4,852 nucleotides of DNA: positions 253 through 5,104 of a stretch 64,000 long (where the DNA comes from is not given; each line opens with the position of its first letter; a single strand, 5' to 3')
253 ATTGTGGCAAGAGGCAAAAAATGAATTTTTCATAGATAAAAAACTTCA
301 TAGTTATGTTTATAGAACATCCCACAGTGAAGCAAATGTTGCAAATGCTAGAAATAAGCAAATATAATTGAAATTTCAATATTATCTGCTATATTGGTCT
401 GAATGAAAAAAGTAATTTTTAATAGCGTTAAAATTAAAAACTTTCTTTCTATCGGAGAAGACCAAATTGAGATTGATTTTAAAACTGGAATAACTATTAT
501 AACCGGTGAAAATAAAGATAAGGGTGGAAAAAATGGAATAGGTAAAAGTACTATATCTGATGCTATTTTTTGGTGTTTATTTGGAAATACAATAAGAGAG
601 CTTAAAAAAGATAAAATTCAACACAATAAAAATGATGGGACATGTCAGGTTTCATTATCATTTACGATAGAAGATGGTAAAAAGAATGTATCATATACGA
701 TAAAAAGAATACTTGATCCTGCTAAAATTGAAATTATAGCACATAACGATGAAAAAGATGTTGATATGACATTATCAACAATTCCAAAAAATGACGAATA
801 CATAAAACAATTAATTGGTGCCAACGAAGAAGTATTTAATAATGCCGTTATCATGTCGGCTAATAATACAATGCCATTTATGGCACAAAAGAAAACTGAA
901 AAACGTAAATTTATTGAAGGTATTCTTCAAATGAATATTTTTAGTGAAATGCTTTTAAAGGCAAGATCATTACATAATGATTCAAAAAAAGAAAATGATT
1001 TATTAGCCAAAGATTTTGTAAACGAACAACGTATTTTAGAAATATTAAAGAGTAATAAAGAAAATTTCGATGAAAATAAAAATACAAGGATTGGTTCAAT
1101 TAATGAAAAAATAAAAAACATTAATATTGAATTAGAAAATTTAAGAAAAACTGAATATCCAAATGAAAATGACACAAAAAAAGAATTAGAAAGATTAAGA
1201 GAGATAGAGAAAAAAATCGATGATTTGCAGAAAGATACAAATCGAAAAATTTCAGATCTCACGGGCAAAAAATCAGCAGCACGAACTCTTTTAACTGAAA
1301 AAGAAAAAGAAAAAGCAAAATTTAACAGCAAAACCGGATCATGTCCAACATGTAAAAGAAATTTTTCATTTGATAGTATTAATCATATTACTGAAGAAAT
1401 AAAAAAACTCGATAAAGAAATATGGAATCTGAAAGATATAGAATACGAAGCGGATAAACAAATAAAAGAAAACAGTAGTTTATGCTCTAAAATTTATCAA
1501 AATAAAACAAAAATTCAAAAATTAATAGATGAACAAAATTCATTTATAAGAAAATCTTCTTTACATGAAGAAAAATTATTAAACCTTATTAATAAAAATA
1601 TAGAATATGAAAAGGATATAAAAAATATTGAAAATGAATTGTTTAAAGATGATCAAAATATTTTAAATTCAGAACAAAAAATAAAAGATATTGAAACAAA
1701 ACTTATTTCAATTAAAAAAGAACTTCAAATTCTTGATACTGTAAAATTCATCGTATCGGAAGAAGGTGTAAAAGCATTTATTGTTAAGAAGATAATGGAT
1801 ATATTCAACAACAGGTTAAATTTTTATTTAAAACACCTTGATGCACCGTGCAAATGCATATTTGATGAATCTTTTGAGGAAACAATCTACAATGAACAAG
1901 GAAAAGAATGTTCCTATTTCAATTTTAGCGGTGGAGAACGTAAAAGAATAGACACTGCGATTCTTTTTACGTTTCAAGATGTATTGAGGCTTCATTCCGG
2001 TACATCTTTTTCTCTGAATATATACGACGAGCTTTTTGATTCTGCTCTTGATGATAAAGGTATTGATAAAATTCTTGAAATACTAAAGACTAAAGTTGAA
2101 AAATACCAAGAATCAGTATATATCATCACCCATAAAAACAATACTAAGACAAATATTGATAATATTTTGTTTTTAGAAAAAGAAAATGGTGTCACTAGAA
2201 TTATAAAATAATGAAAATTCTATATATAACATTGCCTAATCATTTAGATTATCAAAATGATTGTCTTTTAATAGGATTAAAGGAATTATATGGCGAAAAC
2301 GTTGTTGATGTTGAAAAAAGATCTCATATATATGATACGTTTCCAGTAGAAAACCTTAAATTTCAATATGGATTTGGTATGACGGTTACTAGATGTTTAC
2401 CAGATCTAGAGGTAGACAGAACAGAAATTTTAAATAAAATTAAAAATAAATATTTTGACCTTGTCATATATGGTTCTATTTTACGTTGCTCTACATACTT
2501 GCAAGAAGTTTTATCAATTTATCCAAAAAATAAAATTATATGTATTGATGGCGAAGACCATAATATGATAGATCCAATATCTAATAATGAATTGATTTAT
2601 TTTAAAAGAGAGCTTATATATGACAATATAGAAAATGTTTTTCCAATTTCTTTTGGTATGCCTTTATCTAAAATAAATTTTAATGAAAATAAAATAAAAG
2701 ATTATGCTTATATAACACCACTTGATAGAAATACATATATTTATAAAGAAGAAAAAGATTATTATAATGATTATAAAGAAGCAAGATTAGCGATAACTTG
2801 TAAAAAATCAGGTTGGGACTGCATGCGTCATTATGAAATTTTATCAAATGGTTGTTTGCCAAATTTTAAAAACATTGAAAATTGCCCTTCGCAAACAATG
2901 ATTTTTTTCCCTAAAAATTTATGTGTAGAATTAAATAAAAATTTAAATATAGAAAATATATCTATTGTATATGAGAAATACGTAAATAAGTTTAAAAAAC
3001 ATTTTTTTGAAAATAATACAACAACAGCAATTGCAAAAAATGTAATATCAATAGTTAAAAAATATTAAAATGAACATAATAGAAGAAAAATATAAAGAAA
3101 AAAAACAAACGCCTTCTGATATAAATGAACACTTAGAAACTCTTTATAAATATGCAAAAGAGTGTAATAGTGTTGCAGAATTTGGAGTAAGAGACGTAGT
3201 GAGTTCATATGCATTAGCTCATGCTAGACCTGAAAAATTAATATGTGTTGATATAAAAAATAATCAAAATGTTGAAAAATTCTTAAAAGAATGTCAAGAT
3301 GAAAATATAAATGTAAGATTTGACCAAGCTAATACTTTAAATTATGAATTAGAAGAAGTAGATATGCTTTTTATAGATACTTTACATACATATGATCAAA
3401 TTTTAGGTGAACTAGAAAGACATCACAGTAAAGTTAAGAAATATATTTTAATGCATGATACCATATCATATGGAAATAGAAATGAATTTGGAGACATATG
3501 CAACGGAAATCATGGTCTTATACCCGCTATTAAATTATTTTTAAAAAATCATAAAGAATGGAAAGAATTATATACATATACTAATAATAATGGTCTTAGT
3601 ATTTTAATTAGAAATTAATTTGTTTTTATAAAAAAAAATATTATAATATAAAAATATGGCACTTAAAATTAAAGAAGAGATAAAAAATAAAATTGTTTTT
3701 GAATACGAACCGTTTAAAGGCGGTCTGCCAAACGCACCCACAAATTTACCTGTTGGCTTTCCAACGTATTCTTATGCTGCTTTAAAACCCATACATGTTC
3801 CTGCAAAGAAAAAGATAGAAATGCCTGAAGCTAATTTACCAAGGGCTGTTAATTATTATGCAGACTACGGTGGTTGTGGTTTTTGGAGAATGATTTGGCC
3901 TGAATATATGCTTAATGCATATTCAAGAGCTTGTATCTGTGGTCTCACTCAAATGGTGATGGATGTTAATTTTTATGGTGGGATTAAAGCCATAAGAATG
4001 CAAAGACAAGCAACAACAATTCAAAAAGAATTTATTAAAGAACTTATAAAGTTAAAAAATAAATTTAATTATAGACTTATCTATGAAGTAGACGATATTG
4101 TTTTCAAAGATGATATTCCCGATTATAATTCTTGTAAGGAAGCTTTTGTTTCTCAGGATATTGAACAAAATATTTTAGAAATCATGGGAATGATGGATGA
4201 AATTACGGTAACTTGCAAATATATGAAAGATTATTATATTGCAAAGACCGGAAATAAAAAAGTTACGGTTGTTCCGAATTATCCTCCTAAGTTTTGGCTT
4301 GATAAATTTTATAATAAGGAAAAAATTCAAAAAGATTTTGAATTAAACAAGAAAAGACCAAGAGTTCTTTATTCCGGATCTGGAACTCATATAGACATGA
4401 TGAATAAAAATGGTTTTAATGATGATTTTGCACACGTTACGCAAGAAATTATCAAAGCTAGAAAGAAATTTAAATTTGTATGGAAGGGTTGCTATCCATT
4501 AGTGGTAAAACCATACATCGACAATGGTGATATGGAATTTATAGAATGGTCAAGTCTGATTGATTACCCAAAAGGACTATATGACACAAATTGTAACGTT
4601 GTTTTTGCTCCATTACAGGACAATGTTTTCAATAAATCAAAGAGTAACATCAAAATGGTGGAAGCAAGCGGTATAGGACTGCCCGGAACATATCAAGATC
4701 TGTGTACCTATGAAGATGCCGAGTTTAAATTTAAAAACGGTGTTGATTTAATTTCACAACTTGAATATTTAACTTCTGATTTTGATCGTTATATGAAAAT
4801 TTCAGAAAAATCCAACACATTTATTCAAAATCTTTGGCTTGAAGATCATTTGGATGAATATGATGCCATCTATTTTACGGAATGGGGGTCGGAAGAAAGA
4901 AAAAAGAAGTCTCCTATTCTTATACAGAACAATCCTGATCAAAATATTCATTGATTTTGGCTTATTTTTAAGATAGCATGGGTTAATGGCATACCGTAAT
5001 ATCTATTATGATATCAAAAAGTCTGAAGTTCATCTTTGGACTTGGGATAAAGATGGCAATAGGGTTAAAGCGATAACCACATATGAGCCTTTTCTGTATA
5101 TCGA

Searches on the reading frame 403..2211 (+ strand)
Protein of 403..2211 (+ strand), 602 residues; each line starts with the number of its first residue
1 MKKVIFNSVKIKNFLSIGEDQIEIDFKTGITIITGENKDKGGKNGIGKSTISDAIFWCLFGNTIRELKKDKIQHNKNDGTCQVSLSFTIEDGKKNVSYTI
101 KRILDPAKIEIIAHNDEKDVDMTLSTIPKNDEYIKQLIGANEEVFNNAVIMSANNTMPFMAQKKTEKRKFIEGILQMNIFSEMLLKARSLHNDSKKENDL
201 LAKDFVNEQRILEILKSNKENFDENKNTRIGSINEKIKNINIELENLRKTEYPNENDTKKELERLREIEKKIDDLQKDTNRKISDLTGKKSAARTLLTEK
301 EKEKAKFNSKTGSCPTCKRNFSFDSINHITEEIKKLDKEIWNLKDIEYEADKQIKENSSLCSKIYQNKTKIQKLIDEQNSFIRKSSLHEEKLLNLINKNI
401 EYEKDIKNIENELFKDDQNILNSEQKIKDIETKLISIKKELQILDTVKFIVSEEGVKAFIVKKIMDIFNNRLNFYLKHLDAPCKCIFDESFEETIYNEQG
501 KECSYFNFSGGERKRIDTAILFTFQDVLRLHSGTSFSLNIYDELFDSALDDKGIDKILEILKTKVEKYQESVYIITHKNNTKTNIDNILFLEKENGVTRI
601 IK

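Call 18: search_protein_families(library=phrogs, proteins=[window:403-2211:+], max_evalue=0.001)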
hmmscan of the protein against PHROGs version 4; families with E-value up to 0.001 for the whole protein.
window:403-2211:+ (602 aa): 4 families
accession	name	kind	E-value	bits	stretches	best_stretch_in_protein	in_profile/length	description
phrog_77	-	DNA, RNA and nucleotide metabolism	9.8e-95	319.9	1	1-601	293-953/967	SbcC-like subunit of palindrome specific endonuclease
phrog_21388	-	DNA, RNA and nucleotide metabolism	8.1e-17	62.5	1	4-102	2-97/126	exonuclease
phrog_1499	-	unknown function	4.3e-09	37.1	1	3-412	2-321/427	-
phrog_19980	-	unknown function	8.3e-05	22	1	42-443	34-435/1068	-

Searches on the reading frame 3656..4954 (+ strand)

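Call 18: search_protein_families(library=phrogs, proteins=[window:3656-4954:+], max_evalue=0.001)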
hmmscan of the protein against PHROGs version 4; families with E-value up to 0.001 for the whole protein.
window:3656-4954:+ (432 aa): 1 family
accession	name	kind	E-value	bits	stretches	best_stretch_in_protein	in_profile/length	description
phrog_7162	-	moron, auxiliary metabolic gene and host takeover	2.7e-17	64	1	69-407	9-305/309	glycosyltransferase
